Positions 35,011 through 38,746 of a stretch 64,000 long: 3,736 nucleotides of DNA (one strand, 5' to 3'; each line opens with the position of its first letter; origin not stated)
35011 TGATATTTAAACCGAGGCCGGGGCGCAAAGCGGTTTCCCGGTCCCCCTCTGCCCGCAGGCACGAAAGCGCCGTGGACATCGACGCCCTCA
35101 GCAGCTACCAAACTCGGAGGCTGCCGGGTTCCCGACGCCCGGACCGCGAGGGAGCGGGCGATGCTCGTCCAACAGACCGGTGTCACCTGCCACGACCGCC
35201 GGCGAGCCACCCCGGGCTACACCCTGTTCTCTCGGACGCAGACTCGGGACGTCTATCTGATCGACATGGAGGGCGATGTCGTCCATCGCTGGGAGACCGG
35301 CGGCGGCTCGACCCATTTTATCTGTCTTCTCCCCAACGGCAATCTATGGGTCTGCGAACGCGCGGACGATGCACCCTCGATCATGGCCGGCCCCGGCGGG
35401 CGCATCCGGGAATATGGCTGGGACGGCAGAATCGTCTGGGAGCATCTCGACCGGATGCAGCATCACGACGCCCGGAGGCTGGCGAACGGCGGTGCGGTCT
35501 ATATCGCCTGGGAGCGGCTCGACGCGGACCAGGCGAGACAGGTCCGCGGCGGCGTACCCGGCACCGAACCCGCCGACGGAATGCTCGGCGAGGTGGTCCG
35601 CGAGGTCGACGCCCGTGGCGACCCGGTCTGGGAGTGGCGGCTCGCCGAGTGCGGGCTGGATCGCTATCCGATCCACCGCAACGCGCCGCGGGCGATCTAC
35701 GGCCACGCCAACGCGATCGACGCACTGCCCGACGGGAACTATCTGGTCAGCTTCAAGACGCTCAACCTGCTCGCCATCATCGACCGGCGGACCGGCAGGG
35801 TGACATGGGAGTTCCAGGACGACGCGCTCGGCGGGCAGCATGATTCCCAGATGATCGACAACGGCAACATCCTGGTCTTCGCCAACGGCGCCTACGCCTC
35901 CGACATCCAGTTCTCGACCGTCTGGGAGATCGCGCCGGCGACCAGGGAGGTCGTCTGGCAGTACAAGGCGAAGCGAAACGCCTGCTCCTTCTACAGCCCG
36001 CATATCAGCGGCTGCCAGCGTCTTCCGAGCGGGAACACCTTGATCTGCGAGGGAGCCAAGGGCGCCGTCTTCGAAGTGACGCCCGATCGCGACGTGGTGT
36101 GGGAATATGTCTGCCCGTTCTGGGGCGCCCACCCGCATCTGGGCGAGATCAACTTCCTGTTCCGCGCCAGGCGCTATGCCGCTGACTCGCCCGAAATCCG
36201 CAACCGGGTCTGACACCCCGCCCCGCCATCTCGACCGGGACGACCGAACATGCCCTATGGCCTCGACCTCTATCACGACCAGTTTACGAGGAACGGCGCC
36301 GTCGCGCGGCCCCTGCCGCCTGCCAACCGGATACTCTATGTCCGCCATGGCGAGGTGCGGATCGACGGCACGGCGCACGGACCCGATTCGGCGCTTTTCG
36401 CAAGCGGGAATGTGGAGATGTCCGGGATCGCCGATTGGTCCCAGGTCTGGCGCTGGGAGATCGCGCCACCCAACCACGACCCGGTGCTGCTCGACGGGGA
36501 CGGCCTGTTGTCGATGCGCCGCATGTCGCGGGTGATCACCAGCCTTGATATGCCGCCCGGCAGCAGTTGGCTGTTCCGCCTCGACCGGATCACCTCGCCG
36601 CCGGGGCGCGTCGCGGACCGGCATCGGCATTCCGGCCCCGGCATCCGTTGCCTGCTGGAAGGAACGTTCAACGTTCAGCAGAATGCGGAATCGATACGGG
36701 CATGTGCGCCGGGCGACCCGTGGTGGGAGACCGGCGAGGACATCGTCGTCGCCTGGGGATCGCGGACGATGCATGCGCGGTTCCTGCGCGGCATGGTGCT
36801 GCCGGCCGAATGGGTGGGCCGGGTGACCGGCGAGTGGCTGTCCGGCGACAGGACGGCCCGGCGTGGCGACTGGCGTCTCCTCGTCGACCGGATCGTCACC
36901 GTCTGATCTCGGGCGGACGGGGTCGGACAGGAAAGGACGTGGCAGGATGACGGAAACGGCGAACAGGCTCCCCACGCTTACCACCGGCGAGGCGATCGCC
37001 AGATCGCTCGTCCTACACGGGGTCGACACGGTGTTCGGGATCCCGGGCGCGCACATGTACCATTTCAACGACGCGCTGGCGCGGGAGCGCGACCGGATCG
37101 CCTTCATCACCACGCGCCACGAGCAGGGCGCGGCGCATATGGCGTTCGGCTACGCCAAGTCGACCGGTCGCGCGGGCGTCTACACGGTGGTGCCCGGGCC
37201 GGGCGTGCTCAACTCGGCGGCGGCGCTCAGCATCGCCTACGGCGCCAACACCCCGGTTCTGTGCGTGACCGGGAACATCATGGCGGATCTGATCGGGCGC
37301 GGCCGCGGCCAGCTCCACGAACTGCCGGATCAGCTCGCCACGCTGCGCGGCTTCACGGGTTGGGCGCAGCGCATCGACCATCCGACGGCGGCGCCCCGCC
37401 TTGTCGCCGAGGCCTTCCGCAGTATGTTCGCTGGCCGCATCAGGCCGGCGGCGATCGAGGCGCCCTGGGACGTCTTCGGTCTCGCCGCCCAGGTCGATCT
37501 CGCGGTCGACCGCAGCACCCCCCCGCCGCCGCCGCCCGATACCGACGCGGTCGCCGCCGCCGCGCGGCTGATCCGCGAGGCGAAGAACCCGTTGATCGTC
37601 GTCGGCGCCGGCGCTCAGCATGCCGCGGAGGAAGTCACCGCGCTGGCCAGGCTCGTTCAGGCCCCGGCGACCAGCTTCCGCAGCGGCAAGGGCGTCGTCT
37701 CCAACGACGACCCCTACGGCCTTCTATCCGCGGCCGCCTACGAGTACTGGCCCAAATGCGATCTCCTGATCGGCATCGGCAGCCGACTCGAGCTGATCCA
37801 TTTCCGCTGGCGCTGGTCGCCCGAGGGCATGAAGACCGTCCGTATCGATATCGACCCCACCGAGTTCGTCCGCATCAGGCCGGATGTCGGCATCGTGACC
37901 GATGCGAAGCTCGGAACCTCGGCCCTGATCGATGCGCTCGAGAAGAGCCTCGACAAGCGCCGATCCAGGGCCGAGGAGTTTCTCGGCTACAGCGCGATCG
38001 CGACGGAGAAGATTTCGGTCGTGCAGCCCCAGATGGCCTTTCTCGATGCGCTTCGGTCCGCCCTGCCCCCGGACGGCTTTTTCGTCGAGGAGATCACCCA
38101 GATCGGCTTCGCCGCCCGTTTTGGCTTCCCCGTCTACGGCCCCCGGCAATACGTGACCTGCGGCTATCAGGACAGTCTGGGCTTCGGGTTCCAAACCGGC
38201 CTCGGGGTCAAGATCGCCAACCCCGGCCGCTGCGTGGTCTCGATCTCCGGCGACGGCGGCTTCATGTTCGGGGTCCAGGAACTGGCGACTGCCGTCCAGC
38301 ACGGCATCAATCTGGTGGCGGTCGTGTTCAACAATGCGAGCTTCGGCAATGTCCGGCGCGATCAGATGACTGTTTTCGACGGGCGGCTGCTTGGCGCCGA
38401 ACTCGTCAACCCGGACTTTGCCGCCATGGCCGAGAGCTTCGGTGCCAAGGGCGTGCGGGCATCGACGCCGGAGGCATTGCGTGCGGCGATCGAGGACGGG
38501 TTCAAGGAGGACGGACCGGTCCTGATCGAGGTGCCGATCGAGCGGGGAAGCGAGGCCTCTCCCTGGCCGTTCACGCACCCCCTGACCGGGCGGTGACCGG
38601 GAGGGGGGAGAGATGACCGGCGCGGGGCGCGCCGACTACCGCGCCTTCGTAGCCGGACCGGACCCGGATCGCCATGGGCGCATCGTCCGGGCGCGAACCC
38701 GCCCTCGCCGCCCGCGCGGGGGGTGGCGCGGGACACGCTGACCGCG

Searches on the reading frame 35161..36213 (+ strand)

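Call 21: search_protein_families(library=ncbifam, proteins=[window:35161-36213:+], max_evalue=0.1)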
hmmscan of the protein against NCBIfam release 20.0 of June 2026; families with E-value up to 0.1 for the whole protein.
window:35161-36213:+ (350 aa): 0 families

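Call 22: search_protein_families(library=pfam, proteins=[window:35161-36213:+], max_evalue=0.1)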
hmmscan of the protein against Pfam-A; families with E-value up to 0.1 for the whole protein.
window:35161-36213:+ (350 aa): 4 families
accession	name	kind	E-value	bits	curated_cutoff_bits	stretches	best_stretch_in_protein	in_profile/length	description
PF05935.17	Arylsulfotrans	-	7.2e-14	52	24.2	2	25-218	21-213/374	Arylsulfotransferase (ASST)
PF14269.12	Arylsulfotran_2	-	8.5e-14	52.1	27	1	180-316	144-298/301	Arylsulfotransferase (ASST)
PF13360.13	PQQ_2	-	1.1e-08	35.5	27.6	1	144-316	3-144/233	Outer membrane protein assembly factor BamB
PF22701.2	Mala_s_1-like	-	0.00057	20.1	27.5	0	190-317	8-125/195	Mal s 1 allergenic protein-like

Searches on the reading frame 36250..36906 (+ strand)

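Call 21: search_protein_families(library=ncbifam, proteins=[window:36250-36906:+], max_evalue=0.1)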
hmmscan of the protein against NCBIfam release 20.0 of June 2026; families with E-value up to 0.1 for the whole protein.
window:36250-36906:+ (218 aa): 0 families

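Call 22: search_protein_families(library=pfam, proteins=[window:36250-36906:+], max_evalue=0.1)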
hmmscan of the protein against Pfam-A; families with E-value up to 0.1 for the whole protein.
window:36250-36906:+ (218 aa): 2 families
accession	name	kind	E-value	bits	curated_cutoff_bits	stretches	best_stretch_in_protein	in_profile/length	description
PF07883.17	Cupin_2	-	0.024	14.8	27.2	1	114-148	3-37/70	Cupin domain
PF12973.13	Cupin_7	-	0.042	14.1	27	1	116-145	40-69/105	ChrR Cupin-like domain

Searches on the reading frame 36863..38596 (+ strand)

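Call 6: search_protein_families(library=pfam, proteins=[window:36863-38596:+], max_evalue=1)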
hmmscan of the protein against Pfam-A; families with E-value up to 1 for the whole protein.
window:36863-38596:+ (577 aa): 5 families
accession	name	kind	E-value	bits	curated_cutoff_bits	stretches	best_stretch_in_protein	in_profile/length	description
PF02775.26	TPP_enzyme_C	-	3.4e-38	131.3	21.9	1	415-557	6-151/151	Thiamine pyrophosphate enzyme, C-terminal TPP binding domain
PF02776.23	TPP_enzyme_N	-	2.1e-32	111.8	26.8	1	40-159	2-118/119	Thiamine pyrophosphate enzyme, N-terminal TPP binding domain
PF00205.28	TPP_enzyme_M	-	1.2e-25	90.3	30.4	1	230-354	1-136/137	Thiamine pyrophosphate enzyme, central domain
PF01855.24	POR_N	-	0.02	15.1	27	1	62-136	19-93/231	Pyruvate flavodoxin/ferredoxin oxidoreductase, thiamine diP-bdg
PF02552.22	CO_dh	-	0.083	13.1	21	1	229-257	24-52/168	CO dehydrogenase beta subunit/acetyl-CoA synthase epsilon subunit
